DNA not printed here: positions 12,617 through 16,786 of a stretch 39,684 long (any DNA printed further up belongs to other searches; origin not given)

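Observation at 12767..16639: Receptor-binding tail protein carrying a complete, apparently catalytically intact GH2 glycosidase plus a LamG-like domain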

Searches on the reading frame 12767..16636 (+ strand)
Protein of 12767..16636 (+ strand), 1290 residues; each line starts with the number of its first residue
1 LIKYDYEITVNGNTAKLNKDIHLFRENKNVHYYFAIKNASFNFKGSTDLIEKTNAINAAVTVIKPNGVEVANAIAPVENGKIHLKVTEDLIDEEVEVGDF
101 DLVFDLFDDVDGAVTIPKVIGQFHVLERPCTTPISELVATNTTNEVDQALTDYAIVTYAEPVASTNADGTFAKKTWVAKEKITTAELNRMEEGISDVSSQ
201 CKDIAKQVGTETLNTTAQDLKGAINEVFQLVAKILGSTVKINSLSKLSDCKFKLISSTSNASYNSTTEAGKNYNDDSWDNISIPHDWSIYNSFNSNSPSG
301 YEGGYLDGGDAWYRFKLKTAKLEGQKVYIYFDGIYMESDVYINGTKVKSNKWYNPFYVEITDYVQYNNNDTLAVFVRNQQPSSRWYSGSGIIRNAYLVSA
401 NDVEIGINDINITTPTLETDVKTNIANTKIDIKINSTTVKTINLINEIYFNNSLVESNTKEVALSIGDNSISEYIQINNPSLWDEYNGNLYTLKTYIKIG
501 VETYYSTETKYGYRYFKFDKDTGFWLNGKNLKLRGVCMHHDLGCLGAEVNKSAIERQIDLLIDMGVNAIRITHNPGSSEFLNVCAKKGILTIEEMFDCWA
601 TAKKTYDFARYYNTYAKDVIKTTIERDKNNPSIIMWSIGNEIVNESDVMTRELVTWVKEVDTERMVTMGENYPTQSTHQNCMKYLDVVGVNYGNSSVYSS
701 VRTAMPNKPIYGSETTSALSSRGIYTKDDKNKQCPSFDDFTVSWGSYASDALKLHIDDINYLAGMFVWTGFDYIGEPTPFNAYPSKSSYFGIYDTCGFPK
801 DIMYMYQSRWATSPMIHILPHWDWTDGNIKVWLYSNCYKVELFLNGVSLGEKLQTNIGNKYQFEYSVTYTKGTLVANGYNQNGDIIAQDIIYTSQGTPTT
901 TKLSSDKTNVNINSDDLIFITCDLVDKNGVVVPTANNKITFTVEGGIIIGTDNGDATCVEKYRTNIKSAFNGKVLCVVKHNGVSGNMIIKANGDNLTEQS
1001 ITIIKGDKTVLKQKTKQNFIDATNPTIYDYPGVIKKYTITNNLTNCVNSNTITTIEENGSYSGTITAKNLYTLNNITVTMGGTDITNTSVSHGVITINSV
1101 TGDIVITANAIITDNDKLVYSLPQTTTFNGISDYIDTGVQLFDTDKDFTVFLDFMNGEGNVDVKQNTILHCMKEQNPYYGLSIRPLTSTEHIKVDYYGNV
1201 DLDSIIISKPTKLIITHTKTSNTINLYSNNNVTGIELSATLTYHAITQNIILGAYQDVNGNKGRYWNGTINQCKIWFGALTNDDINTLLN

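Call 3: search_protein_families(library=pfam, proteins=[window:12767-16636:+], max_evalue=0.1)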
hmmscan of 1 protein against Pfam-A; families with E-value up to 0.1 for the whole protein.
window:12767-16636:+ (1290 aa): 7 families
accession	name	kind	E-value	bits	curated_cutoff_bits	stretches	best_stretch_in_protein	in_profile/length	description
PF18565.7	Glyco_hydro2_C5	-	4.1e-28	97.7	32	1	902-1002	2-103/103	Glycoside hydrolase family 2 C-terminal domain 5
PF02836.23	Glyco_hydro_2_C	-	6.4e-27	94.9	21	1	520-727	4-223/302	Glycosyl hydrolases family 2, TIM barrel domain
PF16355.11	DUF4982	-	1.3e-16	60.7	23.9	1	828-887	3-61/61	Domain of unknown function (DUF4982)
PF02837.24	Glyco_hydro_2_N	-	1.7e-10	41.6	28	1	275-399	20-167/169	Glycosyl hydrolases family 2, sugar binding domain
PF00703.27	Glyco_hydro_2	-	6.1e-08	33.8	23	1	410-514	6-109/109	Glycosyl hydrolases family 2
PF22666.2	Glyco_hydro_2_N2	-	0.00011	22.8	27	1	310-378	49-119/167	Glycosyl hydrolase 2 galactose-binding domain-like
PF13385.13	Laminin_G_3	-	0.0043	17.6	27.6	1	1211-1286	82-151/151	Concanavalin A-like lectin/glucanases superfamily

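Call 4: search_protein_families(library=phrogs, proteins=[window:12767-16636:+], max_evalue=0.001)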
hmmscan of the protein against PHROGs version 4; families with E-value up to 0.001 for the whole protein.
window:12767-16636:+ (1290 aa): 0 families

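Call 5: search_solved_structures(query=window:12767-16636:+, max_evalue=0.001, show_alignments=2)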
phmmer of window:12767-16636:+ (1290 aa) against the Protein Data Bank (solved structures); distinct sequences matched with E-value up to 0.001: 121 (the best 60 are shown).
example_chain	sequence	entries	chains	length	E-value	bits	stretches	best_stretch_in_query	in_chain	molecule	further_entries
7cwd_A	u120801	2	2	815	5.4e-191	640.1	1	267-1004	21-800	beta-glalactosidase | beta-galactosidase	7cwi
4ypj_A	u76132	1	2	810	1.1e-186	625.9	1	271-1003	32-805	Beta galactosidase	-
8q2h_A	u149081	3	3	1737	5.2e-186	623.6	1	271-1004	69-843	beta-galactosidase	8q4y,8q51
4cu6_A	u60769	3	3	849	3.6e-142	478.3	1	273-1008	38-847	BETA-GALACTOSIDASE | GLYCOSIDE HYDROLASE 2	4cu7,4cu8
4cuc_A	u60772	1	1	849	8.8e-142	477.1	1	273-1008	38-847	BETA-GALACTOSIDASE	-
5t98_A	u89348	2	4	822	6.9e-141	474.1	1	272-1000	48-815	Glycoside Hydrolase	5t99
5dmy_A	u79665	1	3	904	2.8e-134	452.2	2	271-851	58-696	Beta-galactosidase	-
6qub_A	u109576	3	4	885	3.2e-134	452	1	271-1003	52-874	Beta-galactosidase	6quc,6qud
6qub_B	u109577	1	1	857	3.7e-134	451.8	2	271-852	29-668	Beta-galactosidase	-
7nit_A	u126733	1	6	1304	7.6e-134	450.8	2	271-852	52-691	Beta-galactosidase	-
3gm8_A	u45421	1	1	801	4.1e-117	395.4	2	270-729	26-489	Glycoside hydrolase family 2, candidate beta-glycosidase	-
9bey_A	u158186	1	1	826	6e-117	394.8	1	269-1004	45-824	GH2 beta-galactosidase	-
7rsk_A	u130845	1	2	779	7.8e-105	354.7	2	272-717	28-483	Glycosyl hydrolase family 2, sugar binding domain protein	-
6b6l_A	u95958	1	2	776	9e-105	354.5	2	272-717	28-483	Glycosyl hydrolase family 2, sugar binding domain protein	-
5t9a_A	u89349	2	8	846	6.7e-100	338.3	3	270-642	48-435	Glycoside Hydrolase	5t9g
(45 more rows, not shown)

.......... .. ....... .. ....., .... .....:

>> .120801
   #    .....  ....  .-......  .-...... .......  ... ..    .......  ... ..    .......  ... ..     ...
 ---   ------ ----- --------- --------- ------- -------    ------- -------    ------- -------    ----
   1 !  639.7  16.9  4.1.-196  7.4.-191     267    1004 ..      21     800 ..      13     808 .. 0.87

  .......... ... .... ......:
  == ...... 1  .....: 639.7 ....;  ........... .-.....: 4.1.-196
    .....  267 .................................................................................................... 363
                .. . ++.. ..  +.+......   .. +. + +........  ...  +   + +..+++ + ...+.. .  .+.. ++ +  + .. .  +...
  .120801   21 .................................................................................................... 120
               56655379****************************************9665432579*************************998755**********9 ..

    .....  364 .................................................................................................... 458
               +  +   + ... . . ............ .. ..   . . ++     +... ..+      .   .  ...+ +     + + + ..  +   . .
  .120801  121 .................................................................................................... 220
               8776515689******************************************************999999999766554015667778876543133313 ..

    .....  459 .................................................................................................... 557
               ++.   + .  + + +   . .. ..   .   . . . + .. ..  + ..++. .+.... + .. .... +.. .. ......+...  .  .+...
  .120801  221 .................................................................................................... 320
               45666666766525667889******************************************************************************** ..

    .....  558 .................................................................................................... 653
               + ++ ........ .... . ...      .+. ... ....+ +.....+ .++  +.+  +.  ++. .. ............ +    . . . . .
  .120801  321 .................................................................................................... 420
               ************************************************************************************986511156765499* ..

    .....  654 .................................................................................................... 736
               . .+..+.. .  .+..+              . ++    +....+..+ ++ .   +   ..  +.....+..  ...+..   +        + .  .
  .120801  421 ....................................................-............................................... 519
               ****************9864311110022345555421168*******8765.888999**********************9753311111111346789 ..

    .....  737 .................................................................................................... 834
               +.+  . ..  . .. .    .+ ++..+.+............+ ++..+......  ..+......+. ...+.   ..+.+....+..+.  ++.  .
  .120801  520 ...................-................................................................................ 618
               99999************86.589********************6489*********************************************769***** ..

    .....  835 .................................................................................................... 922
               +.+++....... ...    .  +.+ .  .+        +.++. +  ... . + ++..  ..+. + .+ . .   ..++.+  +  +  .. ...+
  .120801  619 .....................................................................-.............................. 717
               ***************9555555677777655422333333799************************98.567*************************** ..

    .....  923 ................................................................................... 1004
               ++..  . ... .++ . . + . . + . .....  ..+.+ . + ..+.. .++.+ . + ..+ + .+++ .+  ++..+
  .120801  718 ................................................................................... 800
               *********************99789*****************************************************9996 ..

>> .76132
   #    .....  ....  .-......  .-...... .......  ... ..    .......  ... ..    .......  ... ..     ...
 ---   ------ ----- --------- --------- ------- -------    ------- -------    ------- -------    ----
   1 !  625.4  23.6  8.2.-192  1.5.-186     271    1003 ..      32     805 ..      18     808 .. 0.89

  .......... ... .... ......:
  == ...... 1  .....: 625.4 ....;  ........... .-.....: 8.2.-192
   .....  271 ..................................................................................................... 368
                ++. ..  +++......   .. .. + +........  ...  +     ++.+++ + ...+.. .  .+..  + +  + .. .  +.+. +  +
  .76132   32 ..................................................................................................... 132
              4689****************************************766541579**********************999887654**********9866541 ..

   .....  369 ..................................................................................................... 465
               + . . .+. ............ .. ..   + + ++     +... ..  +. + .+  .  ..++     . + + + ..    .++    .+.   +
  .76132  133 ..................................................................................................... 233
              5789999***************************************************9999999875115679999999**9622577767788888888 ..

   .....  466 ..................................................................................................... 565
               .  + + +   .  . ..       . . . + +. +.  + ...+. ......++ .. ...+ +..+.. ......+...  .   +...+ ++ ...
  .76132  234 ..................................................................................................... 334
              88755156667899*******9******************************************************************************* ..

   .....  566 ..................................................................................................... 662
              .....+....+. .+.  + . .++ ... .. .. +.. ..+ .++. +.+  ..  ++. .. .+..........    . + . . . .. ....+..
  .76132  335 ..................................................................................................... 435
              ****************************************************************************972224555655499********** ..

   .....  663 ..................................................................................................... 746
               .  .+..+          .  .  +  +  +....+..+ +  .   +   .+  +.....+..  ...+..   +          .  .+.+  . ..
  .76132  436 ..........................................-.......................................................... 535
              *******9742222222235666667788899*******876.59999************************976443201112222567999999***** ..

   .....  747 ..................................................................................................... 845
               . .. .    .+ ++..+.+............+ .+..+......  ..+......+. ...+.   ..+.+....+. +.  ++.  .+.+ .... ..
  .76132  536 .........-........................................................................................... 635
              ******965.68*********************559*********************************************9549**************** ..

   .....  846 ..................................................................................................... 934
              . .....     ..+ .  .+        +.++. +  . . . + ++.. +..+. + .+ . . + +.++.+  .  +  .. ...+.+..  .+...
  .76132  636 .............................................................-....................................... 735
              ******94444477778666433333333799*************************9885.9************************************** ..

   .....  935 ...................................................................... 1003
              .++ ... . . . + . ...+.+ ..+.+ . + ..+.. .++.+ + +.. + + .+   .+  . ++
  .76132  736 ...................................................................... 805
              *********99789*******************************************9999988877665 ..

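Call 8: search_dna_similar(query=window:12767-16636:+, collection=phages, mode=protein, max_rows=40)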
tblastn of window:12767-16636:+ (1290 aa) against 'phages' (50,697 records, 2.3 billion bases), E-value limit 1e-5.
Records with a match: 34; places in all: 38; records where one place covers at least 80% of the query: 0.
Best place of each record, by identity: <60% 34.
By first word of the organism name: Bacteriophage 31; Listeria 2; Enterococcus 1.
By host as written in the record: - 31; Listeria monocytogenes 2; Enterococcus faecalis 1.
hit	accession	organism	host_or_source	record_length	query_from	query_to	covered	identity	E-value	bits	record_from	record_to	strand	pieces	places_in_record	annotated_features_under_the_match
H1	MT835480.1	Bacteriophage sp.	human fecal samples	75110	270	1038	60%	34.2%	1e-102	367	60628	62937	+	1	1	record has no annotation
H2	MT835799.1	Bacteriophage sp.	human fecal samples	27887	272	960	53%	31.4%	2e-77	289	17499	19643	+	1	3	record has no annotation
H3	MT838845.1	Bacteriophage sp.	human fecal samples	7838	281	1003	49%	29.4%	1e-43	261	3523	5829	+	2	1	record has no annotation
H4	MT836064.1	Bacteriophage sp.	human fecal samples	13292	281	1004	49%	27.2%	2e-46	248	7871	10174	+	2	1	record has no annotation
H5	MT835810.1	Bacteriophage sp.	human fecal samples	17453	269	957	53%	24.7%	3e-37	159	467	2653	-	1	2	record has no annotation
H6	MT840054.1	Bacteriophage sp.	human fecal samples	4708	274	776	39%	31.3%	2e-64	247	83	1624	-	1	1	record has no annotation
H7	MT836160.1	Bacteriophage sp.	human fecal samples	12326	273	851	45%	23.8%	8e-22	109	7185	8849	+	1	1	record has no annotation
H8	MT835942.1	Bacteriophage sp.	human fecal samples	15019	279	852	44%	21.0%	3e-14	84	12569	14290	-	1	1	record has no annotation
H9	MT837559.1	Bacteriophage sp.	human fecal samples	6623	275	818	42%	21.6%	4e-23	113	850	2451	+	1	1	record has no annotation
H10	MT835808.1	Bacteriophage sp.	human fecal samples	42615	245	685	34%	25.2%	7e-21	106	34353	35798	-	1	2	record has no annotation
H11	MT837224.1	Bacteriophage sp.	human fecal samples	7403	273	671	31%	26.2%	3e-23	113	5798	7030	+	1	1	record has no annotation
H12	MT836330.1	Bacteriophage sp.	human fecal samples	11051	273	643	29%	28.1%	2e-31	140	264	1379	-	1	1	record has no annotation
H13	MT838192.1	Bacteriophage sp.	human fecal samples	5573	272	686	32%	24.6%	4e-15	87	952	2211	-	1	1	record has no annotation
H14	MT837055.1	Bacteriophage sp.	human fecal samples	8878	315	666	27%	27.9%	2e-15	88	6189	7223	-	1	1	record has no annotation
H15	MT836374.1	Bacteriophage sp.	human fecal samples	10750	319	686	29%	26.3%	1e-17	96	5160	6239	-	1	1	record has no annotation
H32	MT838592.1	Bacteriophage sp.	human fecal samples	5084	1086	1290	16%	26.1%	2e-6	59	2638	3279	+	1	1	record has no annotation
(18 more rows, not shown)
